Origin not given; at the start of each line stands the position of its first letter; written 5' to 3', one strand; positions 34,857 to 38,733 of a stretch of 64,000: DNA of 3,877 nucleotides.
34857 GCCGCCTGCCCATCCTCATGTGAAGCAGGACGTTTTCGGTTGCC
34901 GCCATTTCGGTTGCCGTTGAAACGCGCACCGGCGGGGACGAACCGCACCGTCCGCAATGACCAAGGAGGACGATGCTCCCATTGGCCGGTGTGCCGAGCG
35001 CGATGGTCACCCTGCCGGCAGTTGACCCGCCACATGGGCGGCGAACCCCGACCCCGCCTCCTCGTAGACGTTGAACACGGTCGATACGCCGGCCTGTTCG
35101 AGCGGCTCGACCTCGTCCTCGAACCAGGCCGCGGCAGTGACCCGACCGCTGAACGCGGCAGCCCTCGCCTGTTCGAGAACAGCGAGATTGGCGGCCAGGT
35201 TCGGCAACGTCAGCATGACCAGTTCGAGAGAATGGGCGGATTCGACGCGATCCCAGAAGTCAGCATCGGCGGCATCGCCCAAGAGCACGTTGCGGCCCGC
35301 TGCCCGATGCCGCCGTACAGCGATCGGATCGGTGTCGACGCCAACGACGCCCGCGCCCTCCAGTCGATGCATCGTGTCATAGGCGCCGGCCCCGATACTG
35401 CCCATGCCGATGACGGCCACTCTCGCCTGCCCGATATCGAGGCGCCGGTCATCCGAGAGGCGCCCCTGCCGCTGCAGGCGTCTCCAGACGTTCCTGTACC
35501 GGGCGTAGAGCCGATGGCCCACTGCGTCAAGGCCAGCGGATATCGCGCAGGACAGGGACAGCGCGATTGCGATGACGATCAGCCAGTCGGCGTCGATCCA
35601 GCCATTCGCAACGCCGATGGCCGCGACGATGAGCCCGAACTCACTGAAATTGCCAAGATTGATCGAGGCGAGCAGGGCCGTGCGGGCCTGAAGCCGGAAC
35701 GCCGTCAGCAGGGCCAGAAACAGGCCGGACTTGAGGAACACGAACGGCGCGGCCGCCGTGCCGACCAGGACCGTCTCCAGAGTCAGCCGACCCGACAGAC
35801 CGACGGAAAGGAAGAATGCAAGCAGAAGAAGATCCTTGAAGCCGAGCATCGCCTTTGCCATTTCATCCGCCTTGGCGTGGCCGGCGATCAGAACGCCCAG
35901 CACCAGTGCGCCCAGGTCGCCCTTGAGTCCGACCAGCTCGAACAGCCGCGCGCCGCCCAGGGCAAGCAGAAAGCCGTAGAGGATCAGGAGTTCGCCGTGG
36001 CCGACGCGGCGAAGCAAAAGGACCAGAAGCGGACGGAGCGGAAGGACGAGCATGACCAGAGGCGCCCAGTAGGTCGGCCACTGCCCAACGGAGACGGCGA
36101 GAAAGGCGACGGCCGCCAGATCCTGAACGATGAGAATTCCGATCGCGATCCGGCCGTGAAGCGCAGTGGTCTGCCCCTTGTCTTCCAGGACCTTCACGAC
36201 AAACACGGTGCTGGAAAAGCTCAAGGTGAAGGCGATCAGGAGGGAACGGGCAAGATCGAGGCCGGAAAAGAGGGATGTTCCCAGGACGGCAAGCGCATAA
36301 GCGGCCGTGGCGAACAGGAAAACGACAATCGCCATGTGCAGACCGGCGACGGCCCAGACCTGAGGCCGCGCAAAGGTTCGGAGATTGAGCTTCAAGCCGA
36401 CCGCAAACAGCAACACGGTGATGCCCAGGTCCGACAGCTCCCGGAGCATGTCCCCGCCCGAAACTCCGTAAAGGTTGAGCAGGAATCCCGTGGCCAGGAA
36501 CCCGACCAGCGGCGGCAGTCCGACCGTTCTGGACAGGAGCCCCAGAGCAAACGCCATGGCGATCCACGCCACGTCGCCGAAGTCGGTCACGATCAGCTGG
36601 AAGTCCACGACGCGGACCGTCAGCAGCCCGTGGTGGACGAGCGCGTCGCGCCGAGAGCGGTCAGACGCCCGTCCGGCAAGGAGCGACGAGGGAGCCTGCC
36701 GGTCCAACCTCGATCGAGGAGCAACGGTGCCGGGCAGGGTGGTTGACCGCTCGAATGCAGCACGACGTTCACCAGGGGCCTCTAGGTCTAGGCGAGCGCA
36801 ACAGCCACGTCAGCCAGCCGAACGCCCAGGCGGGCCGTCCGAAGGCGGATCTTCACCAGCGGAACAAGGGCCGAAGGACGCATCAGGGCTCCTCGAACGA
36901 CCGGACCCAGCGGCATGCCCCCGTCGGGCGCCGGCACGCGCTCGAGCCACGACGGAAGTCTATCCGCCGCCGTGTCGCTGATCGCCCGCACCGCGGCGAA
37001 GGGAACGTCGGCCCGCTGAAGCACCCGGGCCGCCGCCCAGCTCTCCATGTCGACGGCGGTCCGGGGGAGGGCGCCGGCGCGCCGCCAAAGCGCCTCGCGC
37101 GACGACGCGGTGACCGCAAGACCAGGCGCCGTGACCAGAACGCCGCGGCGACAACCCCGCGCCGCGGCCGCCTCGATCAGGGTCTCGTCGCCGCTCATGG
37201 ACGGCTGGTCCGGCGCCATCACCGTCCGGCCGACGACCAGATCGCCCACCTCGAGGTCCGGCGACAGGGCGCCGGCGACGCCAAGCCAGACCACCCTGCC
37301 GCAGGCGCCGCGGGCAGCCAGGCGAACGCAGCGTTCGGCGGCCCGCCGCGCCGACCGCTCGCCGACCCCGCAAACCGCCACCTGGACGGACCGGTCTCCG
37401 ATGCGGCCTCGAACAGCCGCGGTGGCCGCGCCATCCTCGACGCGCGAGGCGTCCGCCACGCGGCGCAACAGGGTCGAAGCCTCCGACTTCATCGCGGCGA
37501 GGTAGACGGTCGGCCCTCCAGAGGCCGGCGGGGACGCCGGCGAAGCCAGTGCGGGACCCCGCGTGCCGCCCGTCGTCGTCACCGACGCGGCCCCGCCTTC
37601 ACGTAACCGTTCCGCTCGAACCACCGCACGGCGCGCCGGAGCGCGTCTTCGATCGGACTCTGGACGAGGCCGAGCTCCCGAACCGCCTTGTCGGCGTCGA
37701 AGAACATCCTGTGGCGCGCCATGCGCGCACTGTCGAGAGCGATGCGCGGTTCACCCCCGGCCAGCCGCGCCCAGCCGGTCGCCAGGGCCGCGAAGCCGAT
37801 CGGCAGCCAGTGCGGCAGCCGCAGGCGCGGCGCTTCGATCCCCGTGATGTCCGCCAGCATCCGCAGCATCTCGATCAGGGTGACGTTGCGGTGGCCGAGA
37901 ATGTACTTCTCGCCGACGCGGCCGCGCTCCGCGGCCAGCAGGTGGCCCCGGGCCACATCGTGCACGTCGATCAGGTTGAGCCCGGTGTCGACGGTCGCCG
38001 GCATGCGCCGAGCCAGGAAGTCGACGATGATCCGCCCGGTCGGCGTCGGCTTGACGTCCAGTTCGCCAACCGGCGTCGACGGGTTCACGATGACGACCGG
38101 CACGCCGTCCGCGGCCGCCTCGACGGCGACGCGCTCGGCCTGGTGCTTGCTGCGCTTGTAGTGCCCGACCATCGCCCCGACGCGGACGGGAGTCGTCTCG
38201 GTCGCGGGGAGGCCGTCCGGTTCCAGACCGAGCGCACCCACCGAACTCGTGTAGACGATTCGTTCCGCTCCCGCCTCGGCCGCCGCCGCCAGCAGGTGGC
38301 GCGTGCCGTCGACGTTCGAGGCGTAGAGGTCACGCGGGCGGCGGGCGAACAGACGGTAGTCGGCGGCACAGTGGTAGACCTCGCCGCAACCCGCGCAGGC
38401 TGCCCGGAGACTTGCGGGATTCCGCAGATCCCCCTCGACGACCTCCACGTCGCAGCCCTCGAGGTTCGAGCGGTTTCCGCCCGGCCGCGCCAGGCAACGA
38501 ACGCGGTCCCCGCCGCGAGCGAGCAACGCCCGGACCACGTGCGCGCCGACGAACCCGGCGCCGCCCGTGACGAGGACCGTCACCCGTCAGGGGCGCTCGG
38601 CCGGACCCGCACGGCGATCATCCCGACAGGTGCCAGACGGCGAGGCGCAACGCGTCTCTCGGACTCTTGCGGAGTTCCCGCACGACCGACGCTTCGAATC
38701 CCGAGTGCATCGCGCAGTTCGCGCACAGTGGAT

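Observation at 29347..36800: Accessory/mobile patch: AAA-ATPase/PD-(D/E)XK gene, IS, RHH+DUF1640 pair, AT-rich micro-ORF, truncated integrase, DUF1640 fragment and MITE-flanked antiporter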

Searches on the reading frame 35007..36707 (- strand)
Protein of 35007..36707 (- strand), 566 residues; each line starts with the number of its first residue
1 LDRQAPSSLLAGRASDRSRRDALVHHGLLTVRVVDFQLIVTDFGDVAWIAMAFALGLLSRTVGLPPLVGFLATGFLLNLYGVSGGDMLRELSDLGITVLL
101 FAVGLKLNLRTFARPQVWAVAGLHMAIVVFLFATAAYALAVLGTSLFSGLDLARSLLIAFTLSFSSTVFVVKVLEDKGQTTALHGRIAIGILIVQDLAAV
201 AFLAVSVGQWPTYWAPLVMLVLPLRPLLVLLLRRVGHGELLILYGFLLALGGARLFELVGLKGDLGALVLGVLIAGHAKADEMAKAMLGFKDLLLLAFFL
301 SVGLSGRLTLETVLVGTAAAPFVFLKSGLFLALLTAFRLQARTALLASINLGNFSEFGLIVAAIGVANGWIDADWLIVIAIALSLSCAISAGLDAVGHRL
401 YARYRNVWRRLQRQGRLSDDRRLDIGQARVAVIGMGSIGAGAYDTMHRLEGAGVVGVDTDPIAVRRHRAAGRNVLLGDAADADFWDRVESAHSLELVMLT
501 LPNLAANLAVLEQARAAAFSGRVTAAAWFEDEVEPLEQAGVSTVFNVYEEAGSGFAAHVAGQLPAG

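Call 3: search_protein_families(library=pfam, proteins=[window:35007-36707:-], max_evalue=0.01)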
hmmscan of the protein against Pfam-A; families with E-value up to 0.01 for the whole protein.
window:35007-36707:- (566 aa): 2 families
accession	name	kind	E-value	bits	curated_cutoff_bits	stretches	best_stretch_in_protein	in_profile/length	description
PF00999.27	Na_H_Exchanger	-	6.6e-37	127.7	26.2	1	51-388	3-363/375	Sodium/hydrogen exchanger, transmembrane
PF02254.24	TrkA_N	-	5.3e-15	56.2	23.8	1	430-546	1-115/116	TrkA-N domain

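Call 7: search_protein_families(library=ncbifam, proteins=[window:35007-36707:-], max_evalue=0.01)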
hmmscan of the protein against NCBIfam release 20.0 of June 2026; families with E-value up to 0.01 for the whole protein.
window:35007-36707:- (566 aa): 6 families
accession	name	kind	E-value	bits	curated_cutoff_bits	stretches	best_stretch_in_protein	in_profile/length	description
NF007950.1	PRK10669.1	equivalog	1.1e-28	100.4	700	2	226-545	212-533/547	YbaL family putative K(+) efflux transporter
NF002924.0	PRK03562.1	equivalog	5.8e-28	97.7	752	2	224-544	204-517/623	glutathione-regulated potassium-efflux system protein KefC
TIGR00932.1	2a37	subfamily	2.4e-25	89.6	238.3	1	51-305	3-273/275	monovalent cation:proton antiporter-2 (CPA2) family protein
NF002973.0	PRK03659.1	equivalog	1.1e-22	80.3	804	1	49-512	14-483/602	glutathione-regulated potassium-efflux system protein KefB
NF045626.1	FeTrans_MagA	equivalog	5.1e-19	68.5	700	1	45-385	10-367/386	iron transporter MagA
NF043037.1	ThreonDh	equivalog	0.0013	18.2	350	1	428-475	3-49/297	L-threonate dehydrogenase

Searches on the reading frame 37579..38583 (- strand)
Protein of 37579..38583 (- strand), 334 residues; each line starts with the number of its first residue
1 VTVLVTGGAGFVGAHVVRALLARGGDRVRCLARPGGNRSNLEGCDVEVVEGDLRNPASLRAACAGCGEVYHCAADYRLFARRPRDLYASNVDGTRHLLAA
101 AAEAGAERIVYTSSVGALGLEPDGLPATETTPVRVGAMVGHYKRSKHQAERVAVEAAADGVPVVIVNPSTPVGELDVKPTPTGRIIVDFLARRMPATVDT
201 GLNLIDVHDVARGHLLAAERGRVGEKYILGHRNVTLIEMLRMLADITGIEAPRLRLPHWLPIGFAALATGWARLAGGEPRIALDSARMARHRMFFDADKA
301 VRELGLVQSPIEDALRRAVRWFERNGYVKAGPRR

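Call 12: find_encoding_contigs(protein=window:37579-38583:-, flank=10000, max_places=10)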
Protein window:37579-38583:- (334 aa): no gene with exactly this product is on record in the collection.
